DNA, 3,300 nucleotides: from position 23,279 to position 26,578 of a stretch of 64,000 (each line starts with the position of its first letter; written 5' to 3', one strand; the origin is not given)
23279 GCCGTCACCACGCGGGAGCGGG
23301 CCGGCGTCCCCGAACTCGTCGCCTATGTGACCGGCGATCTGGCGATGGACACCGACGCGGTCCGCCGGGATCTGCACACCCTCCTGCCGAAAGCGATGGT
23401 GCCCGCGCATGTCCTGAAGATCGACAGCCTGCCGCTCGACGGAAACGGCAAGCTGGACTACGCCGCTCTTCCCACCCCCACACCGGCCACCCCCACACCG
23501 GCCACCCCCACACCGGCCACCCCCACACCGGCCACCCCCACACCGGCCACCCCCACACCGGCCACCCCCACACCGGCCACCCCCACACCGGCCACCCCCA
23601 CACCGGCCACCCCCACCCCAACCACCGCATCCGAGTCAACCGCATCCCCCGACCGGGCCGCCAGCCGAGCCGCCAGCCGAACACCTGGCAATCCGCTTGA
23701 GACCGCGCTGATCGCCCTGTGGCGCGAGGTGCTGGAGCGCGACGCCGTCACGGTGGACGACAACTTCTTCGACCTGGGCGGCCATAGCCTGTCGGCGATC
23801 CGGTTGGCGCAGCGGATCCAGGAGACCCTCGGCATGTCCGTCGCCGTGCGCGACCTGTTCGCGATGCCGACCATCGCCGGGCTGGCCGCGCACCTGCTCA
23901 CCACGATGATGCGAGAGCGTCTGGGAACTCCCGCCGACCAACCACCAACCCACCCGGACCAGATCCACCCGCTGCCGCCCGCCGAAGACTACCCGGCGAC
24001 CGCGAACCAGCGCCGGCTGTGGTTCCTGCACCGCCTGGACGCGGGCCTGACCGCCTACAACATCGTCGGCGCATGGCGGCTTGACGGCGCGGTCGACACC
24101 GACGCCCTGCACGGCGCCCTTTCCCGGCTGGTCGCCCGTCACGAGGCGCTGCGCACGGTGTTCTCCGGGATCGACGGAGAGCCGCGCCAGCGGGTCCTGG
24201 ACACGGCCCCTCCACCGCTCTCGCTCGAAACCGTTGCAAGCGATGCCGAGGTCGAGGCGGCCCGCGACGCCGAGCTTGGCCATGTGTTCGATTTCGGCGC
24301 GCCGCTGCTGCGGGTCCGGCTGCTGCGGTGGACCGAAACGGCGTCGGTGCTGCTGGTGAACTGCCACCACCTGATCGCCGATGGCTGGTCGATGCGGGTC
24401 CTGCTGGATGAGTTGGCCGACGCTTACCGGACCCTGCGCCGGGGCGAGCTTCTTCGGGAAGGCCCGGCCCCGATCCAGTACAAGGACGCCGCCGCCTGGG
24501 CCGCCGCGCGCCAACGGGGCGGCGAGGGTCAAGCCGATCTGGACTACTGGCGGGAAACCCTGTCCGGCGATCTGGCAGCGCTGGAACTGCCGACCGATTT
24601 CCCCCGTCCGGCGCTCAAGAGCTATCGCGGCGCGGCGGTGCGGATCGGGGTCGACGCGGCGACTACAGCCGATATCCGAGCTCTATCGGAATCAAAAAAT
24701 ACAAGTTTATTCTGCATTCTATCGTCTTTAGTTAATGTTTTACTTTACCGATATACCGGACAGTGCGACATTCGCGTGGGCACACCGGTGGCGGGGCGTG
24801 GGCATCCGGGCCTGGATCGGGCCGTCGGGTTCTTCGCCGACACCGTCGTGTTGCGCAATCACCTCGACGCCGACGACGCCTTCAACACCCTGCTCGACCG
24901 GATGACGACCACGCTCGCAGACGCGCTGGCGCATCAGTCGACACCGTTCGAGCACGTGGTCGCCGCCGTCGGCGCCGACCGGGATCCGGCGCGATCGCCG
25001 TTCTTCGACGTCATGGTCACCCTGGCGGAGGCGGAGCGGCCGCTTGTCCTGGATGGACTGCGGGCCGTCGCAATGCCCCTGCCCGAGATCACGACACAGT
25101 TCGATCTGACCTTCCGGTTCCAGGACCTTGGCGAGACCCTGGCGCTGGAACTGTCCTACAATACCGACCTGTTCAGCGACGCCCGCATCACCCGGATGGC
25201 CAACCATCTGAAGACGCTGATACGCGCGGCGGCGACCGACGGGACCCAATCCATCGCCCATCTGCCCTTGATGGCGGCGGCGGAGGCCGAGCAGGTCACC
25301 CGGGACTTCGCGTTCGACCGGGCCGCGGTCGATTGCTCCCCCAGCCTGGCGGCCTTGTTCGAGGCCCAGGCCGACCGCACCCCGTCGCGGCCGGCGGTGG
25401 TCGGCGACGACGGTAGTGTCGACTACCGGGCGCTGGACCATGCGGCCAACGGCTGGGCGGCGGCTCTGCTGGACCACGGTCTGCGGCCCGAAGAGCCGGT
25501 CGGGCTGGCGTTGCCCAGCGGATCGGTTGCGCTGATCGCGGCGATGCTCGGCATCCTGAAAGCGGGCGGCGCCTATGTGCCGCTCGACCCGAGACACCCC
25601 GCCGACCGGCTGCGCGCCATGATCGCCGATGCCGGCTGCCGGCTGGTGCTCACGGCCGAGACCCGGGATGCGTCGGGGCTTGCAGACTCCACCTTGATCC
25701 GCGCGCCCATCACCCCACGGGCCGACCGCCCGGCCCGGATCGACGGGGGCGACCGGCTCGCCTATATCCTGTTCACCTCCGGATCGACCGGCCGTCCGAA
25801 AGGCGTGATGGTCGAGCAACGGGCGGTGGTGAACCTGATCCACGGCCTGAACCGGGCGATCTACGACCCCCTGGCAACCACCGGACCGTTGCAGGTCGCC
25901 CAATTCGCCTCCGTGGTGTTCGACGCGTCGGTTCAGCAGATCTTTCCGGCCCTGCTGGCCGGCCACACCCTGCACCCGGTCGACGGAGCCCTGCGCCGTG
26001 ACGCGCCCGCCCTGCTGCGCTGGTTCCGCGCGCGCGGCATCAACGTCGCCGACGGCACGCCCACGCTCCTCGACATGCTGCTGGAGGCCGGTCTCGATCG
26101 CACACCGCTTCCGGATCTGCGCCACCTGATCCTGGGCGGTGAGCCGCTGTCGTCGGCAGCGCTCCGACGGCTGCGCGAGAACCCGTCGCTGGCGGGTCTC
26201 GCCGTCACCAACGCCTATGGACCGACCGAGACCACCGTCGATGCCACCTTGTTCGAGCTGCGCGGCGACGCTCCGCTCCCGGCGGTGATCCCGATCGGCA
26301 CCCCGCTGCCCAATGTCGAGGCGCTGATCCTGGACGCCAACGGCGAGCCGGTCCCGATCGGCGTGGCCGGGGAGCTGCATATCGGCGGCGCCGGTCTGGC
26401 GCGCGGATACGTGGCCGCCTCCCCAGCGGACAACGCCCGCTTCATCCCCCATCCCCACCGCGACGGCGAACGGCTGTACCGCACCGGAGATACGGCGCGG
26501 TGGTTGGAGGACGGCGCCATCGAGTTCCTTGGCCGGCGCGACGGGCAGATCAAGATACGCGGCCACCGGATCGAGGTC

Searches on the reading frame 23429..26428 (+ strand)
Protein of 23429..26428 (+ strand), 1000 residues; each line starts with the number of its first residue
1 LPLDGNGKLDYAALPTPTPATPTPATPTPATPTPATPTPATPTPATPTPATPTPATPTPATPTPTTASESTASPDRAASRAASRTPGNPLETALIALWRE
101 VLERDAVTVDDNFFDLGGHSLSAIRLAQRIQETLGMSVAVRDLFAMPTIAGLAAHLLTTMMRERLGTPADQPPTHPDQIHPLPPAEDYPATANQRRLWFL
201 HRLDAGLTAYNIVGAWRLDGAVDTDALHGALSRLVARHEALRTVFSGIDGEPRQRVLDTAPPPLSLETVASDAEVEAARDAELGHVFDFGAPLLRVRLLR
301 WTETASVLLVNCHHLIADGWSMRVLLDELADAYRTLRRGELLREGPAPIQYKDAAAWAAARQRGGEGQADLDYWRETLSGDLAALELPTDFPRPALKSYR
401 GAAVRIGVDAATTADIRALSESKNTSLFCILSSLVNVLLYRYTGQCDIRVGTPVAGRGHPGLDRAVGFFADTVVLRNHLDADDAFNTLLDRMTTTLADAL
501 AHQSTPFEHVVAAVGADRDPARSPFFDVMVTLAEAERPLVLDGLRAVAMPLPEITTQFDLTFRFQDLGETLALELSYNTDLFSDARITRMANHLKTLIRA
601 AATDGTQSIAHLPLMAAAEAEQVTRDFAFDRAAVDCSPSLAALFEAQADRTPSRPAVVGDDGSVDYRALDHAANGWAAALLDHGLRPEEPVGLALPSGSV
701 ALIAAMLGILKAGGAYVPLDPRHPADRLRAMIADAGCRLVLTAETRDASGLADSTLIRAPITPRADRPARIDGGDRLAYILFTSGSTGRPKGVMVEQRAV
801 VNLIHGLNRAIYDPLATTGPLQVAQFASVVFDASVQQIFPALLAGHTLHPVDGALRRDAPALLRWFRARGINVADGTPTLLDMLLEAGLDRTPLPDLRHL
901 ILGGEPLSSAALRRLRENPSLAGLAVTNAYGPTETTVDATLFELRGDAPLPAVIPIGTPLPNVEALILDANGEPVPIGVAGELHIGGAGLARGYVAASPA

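Call 7: search_protein_families(library=pfam, proteins=[window:23429-26428:+], max_evalue=0.001)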
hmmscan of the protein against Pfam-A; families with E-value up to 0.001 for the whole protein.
window:23429-26428:+ (1000 aa): 3 families
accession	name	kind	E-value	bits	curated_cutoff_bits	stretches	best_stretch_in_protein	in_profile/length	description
PF00668.25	Condensation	-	6.3e-97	325.6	30.6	1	186-623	3-455/456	Condensation domain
PF00501.34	AMP-binding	-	2.7e-79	267.2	29.9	1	644-994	1-383/384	AMP-binding enzyme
PF00550.31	PP-binding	-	5.3e-19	68.7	20.8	1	93-156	2-67/67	Phosphopantetheine attachment site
